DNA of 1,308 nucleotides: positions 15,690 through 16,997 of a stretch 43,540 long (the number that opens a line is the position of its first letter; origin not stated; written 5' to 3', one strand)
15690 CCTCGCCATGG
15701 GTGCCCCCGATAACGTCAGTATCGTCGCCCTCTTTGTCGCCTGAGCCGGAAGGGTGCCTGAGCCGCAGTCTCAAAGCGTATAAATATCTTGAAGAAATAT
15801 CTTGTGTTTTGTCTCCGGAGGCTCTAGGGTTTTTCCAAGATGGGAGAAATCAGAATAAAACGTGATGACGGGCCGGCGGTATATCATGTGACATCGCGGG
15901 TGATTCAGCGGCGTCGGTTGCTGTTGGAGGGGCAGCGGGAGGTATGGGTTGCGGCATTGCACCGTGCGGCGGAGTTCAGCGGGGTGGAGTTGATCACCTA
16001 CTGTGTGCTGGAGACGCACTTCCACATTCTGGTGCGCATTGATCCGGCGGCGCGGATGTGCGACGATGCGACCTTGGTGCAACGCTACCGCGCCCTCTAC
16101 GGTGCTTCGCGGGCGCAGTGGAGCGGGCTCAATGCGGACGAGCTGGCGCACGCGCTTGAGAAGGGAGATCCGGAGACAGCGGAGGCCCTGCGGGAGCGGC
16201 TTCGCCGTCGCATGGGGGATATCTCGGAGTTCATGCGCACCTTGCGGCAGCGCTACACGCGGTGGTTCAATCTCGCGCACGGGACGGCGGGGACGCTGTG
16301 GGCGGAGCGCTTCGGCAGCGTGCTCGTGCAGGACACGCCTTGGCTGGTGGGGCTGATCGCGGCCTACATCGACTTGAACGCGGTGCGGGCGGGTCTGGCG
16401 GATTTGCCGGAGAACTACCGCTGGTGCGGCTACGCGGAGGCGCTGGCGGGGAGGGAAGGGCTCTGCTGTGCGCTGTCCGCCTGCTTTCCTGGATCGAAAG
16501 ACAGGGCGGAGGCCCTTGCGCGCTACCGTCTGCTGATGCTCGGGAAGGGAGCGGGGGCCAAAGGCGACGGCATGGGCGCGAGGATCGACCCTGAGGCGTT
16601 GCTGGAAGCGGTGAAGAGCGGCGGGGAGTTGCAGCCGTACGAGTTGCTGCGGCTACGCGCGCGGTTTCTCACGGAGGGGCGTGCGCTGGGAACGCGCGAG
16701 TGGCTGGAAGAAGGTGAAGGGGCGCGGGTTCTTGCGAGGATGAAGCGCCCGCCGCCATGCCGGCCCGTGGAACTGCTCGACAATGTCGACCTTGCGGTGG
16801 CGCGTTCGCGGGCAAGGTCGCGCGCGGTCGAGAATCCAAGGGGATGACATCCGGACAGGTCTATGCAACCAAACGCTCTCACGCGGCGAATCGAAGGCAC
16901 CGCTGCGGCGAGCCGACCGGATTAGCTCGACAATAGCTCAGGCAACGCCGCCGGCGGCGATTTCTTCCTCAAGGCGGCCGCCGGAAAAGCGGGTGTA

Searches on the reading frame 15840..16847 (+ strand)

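Call 44: search_protein_families(library=pfam, proteins=[window:15840-16847:+], max_evalue=0.001)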
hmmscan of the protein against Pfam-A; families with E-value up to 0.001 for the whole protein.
window:15840-16847:+ (335 aa): 1 family
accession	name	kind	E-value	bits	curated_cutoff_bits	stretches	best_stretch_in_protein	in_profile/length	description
PF01797.21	Y1_Tnp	-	6.6e-08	33.1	23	1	15-73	7-65/121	Transposase IS200 like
